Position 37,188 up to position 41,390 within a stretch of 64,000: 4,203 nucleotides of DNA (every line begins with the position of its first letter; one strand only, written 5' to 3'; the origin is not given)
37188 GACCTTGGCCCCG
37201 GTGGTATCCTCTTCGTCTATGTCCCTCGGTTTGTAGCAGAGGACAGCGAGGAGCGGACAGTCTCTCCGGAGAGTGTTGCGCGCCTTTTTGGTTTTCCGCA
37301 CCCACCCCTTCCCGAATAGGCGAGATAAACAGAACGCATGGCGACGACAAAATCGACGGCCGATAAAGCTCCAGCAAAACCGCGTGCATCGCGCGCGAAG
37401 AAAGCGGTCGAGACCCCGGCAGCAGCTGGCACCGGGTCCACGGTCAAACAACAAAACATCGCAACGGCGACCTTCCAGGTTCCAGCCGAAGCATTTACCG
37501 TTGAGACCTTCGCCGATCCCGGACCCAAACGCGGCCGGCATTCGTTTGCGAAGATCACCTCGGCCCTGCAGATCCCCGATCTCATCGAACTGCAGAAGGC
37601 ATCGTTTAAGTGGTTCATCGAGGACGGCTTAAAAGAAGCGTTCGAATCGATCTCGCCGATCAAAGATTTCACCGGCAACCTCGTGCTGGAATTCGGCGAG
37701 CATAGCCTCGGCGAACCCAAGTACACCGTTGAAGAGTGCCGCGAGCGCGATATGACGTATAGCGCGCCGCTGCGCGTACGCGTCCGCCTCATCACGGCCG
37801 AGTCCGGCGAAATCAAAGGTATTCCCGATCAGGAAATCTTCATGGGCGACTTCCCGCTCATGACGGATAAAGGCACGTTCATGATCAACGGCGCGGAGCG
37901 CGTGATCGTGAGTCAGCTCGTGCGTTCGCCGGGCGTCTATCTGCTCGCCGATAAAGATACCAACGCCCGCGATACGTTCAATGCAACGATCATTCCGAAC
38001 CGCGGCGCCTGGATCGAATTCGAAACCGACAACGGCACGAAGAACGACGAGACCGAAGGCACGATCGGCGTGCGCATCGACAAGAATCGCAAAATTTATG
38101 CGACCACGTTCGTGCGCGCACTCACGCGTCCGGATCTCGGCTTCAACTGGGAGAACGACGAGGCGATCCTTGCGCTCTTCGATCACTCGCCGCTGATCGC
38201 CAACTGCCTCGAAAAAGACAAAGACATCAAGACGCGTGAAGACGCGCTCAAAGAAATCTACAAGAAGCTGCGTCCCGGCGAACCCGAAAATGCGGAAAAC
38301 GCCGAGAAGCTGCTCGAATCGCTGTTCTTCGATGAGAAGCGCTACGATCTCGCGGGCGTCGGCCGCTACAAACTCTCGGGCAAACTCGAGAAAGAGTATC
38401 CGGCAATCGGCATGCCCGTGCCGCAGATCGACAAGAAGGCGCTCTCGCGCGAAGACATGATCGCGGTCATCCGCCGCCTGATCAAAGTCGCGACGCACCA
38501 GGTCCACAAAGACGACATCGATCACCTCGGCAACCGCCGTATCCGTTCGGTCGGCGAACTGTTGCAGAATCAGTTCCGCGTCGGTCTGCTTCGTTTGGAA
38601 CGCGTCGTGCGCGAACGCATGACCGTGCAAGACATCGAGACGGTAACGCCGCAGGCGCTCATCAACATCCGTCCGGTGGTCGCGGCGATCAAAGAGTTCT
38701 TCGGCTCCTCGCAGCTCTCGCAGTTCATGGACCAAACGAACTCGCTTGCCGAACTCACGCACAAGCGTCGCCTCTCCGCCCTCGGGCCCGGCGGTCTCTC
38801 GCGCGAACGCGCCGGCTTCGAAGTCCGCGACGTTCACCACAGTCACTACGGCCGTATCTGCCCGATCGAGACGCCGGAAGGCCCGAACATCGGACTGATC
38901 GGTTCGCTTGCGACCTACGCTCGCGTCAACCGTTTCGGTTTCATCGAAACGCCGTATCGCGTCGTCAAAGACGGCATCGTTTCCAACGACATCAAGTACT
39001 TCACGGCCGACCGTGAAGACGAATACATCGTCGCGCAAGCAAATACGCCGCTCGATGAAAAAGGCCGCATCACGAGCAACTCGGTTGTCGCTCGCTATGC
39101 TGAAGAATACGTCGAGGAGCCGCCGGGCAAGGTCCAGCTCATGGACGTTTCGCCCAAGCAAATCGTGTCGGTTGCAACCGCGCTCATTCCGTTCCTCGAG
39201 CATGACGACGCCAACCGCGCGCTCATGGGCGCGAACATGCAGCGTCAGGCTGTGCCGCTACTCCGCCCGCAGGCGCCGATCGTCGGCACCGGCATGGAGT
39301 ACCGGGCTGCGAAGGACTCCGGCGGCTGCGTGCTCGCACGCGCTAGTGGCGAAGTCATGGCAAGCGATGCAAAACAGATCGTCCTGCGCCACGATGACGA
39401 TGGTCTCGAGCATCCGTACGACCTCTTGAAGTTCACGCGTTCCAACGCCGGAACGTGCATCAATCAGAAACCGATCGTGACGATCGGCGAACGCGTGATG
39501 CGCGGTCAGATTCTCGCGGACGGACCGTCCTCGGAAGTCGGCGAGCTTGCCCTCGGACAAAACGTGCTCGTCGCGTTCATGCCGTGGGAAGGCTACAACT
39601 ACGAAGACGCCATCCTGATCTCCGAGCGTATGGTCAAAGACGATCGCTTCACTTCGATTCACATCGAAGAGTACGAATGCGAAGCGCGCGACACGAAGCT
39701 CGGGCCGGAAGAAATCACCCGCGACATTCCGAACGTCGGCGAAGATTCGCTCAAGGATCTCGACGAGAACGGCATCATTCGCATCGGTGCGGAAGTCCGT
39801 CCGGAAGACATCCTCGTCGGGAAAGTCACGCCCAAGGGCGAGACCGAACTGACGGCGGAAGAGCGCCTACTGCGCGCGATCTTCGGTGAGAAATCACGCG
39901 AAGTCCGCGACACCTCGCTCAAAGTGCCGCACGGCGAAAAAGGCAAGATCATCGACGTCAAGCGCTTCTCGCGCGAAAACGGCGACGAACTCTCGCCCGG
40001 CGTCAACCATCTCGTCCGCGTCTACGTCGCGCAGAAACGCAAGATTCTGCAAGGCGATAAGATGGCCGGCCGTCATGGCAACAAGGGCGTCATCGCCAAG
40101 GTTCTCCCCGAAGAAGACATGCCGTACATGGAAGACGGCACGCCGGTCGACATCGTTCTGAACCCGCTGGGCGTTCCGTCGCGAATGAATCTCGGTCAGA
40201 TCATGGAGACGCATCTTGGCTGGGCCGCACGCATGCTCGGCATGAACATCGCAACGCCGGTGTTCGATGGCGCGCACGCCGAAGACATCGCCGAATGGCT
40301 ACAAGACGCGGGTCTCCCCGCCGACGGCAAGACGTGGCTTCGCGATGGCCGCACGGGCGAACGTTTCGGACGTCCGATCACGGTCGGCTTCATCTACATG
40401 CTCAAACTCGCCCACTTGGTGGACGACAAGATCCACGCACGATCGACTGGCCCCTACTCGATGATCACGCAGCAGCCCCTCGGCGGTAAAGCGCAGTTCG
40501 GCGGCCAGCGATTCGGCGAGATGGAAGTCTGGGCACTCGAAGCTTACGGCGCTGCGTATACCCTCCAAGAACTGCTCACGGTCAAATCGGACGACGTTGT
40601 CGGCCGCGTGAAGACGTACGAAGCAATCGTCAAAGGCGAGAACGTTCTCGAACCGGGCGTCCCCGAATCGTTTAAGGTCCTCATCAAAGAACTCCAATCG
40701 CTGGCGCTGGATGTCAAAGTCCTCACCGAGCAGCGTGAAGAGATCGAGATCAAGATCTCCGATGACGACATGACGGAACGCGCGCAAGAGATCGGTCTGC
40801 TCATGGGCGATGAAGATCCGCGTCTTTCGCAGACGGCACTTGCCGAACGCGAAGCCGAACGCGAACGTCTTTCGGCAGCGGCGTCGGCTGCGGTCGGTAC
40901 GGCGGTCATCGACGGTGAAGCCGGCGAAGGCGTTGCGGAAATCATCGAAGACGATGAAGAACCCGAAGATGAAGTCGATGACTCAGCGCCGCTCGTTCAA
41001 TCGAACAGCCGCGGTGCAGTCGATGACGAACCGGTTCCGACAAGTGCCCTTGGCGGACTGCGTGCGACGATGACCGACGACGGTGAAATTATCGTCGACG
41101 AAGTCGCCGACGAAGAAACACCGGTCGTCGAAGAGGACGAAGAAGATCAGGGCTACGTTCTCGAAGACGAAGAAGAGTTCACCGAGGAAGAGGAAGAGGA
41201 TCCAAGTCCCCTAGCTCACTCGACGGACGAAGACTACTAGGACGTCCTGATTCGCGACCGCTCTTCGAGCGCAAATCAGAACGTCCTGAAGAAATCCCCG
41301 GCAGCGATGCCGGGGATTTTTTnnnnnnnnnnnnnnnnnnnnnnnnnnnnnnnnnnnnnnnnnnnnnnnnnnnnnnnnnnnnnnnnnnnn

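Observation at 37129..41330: rpoB is an isolated monocistronic gene, with no rplJ-rplL upstream and no rpoC downstream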

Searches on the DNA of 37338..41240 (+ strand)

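Call 94: search_with_rna_model(model_id=R1, sources=[L001, L002, L003, L004, L005, L006, L007, L008, L009, L010, L011, L012, L013, L014, L015, L016, L017, L018, L019, L020, L021, L022, L023, L024, L025, L026, L027, L028, L029, L030, L031, L032, L033, L034, L035, L036, L037, L038, L039, L040, L041, L042, L043, L044, L045, L046, L047, L048, L049, L050, L051, L053, L054, L055, L056, L057, L058, L059, L060, L061, L062, L063, L064, L065, L066, L067, L068, L069, L070, L071, L072, L073, L074, L075, L076, L077, L078, L079, L080], max_evalue=1)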
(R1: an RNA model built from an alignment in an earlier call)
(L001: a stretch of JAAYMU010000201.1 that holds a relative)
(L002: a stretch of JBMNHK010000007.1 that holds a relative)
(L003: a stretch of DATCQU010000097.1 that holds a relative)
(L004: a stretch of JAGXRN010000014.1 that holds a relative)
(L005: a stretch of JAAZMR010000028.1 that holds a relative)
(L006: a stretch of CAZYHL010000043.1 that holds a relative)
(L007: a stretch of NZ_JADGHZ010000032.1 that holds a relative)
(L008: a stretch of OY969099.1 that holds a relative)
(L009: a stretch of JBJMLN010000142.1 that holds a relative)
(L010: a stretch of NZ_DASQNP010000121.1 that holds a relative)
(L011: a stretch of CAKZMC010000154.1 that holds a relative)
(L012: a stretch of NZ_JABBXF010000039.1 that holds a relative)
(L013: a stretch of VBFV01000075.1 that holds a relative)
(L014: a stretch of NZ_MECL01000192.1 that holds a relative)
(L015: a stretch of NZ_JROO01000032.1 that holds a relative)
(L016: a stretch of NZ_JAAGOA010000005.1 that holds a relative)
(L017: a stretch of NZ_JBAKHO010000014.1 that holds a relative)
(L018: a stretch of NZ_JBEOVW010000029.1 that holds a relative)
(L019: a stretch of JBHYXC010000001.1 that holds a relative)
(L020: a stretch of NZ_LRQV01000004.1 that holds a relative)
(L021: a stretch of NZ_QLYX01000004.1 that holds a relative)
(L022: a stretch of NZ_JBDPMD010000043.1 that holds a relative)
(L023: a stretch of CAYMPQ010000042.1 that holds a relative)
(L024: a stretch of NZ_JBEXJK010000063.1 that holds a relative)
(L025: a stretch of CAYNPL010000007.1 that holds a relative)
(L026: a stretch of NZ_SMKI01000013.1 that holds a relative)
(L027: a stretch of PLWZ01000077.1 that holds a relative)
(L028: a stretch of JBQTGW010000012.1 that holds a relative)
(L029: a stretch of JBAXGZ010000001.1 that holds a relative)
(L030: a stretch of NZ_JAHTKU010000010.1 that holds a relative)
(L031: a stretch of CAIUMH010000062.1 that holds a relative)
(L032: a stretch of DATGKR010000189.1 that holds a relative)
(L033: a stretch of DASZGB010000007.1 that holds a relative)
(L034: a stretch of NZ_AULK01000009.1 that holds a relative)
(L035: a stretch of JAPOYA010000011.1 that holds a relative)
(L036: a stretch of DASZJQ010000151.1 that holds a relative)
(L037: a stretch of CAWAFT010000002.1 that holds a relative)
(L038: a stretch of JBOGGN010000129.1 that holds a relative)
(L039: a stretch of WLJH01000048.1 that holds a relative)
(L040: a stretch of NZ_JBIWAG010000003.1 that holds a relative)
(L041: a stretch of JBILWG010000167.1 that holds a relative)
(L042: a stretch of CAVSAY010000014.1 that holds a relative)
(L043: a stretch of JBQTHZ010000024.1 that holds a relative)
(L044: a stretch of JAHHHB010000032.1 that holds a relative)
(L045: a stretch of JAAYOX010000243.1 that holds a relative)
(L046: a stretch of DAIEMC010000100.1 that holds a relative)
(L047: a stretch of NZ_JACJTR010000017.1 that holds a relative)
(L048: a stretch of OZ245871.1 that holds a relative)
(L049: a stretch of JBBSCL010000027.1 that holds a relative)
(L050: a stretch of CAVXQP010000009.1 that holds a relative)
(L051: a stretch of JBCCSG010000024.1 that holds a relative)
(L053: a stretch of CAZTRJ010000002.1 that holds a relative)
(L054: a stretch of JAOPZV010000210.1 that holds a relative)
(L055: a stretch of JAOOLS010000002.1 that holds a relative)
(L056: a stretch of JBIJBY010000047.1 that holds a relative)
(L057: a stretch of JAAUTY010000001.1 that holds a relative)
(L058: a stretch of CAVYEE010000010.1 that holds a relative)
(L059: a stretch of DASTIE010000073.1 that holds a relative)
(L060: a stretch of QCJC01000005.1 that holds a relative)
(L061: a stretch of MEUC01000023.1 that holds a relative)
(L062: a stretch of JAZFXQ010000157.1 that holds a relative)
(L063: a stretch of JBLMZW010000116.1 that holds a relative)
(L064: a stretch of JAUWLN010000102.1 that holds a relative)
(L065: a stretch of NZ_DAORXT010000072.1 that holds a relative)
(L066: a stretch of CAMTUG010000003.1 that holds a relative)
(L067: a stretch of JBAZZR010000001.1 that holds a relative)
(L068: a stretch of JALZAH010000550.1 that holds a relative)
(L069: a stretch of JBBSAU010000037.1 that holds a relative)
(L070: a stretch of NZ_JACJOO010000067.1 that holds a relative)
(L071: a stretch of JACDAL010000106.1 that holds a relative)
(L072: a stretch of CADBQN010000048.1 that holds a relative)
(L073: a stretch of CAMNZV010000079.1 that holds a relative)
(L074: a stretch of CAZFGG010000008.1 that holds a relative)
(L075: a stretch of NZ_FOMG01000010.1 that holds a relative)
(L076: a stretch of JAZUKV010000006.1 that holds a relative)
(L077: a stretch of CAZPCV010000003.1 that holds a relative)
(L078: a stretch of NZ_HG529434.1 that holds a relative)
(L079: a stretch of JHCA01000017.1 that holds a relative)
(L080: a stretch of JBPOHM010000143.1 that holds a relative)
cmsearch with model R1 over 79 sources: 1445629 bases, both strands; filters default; matches with E-value up to 1: 3.
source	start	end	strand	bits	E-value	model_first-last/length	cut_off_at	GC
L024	9248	9324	+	20.9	0.075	1-80/80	no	0.74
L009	14278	14335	-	20.7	0.08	1-80/80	no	0.78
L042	15383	15425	-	16.9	0.68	1-80/80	no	0.74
